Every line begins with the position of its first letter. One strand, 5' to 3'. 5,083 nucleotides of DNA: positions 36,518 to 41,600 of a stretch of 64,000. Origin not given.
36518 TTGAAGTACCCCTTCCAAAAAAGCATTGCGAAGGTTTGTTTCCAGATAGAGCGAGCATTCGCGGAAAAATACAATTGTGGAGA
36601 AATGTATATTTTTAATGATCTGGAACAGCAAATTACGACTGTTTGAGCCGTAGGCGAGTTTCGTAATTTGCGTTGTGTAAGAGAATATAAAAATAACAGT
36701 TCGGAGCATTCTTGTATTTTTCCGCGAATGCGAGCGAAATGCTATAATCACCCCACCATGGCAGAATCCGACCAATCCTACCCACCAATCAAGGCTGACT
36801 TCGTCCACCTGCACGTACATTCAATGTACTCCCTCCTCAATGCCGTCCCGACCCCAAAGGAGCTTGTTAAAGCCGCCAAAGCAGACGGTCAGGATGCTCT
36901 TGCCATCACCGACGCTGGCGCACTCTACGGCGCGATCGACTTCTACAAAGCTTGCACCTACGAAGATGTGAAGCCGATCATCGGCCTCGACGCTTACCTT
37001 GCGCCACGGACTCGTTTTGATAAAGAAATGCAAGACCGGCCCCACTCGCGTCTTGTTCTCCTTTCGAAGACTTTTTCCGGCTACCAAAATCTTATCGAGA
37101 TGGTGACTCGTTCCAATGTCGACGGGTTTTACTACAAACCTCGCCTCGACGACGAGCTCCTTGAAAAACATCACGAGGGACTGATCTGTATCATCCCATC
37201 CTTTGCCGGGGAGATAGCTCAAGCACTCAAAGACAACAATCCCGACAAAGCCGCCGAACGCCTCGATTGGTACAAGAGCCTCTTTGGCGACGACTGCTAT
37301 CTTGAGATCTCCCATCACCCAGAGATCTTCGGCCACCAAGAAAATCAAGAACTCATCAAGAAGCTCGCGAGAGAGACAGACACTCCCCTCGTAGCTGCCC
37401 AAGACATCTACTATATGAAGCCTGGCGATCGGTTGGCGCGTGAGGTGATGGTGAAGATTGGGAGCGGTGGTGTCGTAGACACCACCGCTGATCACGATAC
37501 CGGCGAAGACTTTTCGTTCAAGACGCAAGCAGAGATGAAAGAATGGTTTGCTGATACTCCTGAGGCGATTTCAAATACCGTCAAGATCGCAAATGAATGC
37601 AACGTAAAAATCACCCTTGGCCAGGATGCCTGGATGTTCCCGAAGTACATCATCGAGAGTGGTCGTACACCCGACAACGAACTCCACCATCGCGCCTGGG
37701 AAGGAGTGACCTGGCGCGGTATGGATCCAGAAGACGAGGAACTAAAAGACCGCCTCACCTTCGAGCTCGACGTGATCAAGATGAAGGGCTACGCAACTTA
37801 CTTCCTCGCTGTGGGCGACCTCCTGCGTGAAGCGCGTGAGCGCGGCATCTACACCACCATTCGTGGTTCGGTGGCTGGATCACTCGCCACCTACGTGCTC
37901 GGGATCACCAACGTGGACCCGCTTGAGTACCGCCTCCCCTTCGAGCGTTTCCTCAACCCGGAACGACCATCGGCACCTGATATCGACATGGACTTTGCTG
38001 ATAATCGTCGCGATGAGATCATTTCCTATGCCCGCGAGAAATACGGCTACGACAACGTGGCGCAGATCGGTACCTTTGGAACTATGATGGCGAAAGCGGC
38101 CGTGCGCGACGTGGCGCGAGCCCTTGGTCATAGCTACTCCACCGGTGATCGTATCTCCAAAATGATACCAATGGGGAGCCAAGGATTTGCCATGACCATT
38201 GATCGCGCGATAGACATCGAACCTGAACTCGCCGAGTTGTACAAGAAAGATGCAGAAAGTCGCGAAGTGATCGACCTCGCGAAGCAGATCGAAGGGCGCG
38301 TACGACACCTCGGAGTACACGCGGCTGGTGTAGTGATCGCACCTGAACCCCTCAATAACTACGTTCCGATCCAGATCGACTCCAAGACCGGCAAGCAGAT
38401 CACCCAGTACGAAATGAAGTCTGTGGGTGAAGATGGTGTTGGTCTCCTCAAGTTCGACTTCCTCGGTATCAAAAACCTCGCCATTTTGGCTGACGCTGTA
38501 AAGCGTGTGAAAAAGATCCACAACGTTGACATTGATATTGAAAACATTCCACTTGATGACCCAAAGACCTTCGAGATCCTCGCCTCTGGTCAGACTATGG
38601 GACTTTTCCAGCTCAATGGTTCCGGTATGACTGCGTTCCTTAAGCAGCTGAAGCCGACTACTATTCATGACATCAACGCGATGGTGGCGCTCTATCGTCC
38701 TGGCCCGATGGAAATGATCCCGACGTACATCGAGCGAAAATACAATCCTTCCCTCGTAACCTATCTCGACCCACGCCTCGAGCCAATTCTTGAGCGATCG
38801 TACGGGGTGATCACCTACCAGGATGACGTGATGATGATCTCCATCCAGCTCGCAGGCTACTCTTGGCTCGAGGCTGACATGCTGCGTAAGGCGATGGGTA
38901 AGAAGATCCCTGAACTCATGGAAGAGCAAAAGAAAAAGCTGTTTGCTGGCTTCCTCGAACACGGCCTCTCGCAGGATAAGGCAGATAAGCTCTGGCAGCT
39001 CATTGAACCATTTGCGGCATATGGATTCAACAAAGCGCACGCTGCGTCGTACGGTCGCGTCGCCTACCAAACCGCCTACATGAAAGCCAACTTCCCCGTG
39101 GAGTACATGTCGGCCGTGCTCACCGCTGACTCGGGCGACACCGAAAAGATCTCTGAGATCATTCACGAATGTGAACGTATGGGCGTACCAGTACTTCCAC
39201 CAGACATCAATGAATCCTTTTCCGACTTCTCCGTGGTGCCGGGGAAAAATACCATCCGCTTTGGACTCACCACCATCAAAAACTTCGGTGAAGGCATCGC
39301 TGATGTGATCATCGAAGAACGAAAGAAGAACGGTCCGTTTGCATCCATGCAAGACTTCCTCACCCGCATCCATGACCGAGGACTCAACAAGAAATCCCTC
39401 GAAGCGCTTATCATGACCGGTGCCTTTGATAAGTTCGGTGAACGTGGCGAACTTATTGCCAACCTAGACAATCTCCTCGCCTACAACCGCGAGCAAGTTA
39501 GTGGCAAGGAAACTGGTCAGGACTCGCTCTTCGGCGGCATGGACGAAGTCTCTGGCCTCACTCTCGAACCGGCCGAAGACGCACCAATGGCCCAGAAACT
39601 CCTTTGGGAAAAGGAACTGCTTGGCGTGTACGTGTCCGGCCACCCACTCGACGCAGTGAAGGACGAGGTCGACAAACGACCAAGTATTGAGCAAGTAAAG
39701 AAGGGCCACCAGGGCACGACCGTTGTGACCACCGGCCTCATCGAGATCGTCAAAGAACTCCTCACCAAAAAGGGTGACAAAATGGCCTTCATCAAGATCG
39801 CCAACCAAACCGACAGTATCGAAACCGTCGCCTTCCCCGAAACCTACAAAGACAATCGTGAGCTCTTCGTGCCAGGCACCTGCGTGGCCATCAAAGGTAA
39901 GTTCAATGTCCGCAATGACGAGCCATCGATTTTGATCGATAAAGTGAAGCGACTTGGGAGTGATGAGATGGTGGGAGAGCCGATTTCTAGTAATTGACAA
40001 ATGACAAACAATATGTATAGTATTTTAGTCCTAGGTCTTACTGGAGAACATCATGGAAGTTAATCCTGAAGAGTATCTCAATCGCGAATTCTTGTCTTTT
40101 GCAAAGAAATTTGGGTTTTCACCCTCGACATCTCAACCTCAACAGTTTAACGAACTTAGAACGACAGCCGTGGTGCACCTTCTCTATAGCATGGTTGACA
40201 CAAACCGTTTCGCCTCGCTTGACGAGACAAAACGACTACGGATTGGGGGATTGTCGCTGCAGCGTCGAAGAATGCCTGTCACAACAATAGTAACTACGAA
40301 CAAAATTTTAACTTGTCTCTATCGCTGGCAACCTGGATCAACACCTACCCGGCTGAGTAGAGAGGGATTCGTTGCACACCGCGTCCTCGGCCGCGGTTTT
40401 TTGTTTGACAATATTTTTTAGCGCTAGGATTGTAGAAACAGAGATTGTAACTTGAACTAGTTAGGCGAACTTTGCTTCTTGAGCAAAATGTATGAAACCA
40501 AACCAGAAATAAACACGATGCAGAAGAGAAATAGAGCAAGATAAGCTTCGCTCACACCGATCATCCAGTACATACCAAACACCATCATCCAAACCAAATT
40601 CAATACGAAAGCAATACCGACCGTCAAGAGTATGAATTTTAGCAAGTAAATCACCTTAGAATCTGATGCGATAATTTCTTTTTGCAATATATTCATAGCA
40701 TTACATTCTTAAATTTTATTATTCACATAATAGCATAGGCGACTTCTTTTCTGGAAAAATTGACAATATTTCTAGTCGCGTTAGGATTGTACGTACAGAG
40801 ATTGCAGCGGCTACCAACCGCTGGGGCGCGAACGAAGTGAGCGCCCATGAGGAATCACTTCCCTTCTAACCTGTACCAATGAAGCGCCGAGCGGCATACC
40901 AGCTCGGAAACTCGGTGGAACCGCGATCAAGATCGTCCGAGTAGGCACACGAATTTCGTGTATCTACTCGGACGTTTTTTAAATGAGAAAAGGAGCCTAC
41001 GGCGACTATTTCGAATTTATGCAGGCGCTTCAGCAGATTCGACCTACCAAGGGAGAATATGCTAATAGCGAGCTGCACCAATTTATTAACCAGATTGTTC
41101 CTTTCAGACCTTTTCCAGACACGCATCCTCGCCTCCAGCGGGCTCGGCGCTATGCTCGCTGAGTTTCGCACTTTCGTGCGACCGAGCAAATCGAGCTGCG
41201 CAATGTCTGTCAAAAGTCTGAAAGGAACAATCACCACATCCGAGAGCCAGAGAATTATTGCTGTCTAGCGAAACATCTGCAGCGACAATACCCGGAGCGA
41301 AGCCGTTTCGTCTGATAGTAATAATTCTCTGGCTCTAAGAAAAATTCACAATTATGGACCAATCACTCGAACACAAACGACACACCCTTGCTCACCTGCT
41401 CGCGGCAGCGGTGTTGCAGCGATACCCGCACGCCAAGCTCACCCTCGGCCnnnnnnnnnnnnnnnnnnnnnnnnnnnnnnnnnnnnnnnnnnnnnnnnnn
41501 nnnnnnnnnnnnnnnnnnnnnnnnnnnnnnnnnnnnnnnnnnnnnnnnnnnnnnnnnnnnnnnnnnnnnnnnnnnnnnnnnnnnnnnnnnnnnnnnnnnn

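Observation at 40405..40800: Duplicated promoter-like block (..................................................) 355 bp apart, with a third partial copy in front of pheS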

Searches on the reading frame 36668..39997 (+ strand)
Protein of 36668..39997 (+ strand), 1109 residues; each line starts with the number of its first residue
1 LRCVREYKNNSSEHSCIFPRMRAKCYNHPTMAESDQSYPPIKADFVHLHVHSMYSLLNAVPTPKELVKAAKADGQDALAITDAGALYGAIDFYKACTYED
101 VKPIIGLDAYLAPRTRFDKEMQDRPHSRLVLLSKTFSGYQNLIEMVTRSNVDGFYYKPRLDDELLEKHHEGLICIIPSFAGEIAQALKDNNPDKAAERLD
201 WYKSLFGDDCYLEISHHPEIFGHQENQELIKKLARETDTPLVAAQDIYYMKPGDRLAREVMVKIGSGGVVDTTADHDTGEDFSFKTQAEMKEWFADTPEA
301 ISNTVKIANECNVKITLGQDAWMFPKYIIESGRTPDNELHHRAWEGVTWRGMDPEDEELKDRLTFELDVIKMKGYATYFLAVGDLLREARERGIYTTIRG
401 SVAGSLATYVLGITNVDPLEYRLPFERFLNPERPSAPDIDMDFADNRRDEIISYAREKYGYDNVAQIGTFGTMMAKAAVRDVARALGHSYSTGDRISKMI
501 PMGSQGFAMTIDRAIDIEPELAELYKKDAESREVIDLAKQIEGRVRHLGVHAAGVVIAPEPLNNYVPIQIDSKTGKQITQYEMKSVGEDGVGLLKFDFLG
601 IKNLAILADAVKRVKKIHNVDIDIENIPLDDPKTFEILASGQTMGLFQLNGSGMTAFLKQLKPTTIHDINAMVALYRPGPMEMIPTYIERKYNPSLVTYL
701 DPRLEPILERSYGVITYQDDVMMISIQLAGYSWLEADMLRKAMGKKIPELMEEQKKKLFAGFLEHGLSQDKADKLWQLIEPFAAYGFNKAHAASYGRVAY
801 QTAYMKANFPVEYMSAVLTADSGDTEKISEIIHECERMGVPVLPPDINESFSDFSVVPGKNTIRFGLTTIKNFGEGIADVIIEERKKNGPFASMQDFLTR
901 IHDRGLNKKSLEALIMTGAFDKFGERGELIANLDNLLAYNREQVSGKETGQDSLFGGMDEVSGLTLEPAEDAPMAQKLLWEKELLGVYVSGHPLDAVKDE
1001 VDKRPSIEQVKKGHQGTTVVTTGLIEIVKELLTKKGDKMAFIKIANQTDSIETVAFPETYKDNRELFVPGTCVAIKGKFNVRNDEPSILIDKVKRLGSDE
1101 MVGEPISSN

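Call 7: search_protein_families(library=pfam, proteins=[window:36668-39997:+], max_evalue=0.01)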
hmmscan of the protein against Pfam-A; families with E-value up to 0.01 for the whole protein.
window:36668-39997:+ (1109 aa): 6 families
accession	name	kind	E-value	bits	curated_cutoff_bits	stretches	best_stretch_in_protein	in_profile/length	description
PF07733.18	DNA_pol3_alpha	-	2.3e-89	299.9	23.9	1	338-600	2-260/260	Bacterial DNA polymerase III alpha NTPase domain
PF17657.6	DNA_pol3_finger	-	2.9e-54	183.3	22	1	603-765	1-165/166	Bacterial DNA polymerase III alpha subunit finger domain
PF02811.25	PHP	-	7.1e-49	166.7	26.4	1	47-217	1-164/164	PHP domain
PF14579.12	HHH_6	-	1.5e-28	99.2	25.6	1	839-925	1-85/90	Helix-hairpin-helix motif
PF01336.31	tRNA_anti-codon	-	2.2e-08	34.4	27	1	1029-1094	11-73/75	OB-fold nucleic acid binding domain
PF12836.13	HHH_3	-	7.7e-05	23.2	27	1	867-899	16-48/65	Helix-hairpin-helix motif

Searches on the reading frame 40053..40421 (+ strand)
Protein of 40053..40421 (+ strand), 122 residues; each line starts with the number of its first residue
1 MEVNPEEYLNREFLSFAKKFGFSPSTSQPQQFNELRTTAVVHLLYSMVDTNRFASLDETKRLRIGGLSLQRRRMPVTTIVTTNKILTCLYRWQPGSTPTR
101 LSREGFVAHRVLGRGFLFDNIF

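Call 7: search_protein_families(library=pfam, proteins=[window:40053-40421:+], max_evalue=0.01)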
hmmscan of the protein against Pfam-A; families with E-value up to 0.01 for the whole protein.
window:40053-40421:+ (122 aa): 0 families

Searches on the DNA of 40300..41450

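Call 6: search_rna_families(source=window, start=40300, end=41450, threshold=evalue, max_evalue=10, show_alignments=3)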
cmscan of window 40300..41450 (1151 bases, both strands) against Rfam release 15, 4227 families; matches with E-value up to 10: 7.
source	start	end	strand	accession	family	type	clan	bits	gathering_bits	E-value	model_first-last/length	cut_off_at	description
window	40727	40943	+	RF00230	T-box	Cis-reg; leader;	-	31.2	93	7.1e-05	1-219/219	no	T-box leader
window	40926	40983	-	RF03585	mir-3938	Gene; miRNA;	-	18.9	94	0.92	1-88/88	no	mir-3938 microRNA precursor family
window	41240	41341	+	RF03526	mir-7177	Gene; miRNA;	-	17.1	86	2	1-71/71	no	mir-7177 microRNA precursor family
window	40657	40712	+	RF03210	mir-7359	Gene; miRNA;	-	17.1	90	5.7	1-56/56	no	mir-7359 microRNA precursor family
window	40423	40584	-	RF02176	SMAD5-AS1_4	Gene; lncRNA;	-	16.3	50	7.9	1-173/173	no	SMAD5 antisense RNA 1 conserved region 4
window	41061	41136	-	RF01121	sR38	Gene; snRNA; snoRNA; CD-box;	-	14.2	50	1.6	1-59/59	no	Small nucleolar RNA sR38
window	40469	40554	+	RF01087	PK-repZ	Cis-reg;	-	13.9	44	3.6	1-150/150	no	Pseudoknot of the regulatory region of the repZ gene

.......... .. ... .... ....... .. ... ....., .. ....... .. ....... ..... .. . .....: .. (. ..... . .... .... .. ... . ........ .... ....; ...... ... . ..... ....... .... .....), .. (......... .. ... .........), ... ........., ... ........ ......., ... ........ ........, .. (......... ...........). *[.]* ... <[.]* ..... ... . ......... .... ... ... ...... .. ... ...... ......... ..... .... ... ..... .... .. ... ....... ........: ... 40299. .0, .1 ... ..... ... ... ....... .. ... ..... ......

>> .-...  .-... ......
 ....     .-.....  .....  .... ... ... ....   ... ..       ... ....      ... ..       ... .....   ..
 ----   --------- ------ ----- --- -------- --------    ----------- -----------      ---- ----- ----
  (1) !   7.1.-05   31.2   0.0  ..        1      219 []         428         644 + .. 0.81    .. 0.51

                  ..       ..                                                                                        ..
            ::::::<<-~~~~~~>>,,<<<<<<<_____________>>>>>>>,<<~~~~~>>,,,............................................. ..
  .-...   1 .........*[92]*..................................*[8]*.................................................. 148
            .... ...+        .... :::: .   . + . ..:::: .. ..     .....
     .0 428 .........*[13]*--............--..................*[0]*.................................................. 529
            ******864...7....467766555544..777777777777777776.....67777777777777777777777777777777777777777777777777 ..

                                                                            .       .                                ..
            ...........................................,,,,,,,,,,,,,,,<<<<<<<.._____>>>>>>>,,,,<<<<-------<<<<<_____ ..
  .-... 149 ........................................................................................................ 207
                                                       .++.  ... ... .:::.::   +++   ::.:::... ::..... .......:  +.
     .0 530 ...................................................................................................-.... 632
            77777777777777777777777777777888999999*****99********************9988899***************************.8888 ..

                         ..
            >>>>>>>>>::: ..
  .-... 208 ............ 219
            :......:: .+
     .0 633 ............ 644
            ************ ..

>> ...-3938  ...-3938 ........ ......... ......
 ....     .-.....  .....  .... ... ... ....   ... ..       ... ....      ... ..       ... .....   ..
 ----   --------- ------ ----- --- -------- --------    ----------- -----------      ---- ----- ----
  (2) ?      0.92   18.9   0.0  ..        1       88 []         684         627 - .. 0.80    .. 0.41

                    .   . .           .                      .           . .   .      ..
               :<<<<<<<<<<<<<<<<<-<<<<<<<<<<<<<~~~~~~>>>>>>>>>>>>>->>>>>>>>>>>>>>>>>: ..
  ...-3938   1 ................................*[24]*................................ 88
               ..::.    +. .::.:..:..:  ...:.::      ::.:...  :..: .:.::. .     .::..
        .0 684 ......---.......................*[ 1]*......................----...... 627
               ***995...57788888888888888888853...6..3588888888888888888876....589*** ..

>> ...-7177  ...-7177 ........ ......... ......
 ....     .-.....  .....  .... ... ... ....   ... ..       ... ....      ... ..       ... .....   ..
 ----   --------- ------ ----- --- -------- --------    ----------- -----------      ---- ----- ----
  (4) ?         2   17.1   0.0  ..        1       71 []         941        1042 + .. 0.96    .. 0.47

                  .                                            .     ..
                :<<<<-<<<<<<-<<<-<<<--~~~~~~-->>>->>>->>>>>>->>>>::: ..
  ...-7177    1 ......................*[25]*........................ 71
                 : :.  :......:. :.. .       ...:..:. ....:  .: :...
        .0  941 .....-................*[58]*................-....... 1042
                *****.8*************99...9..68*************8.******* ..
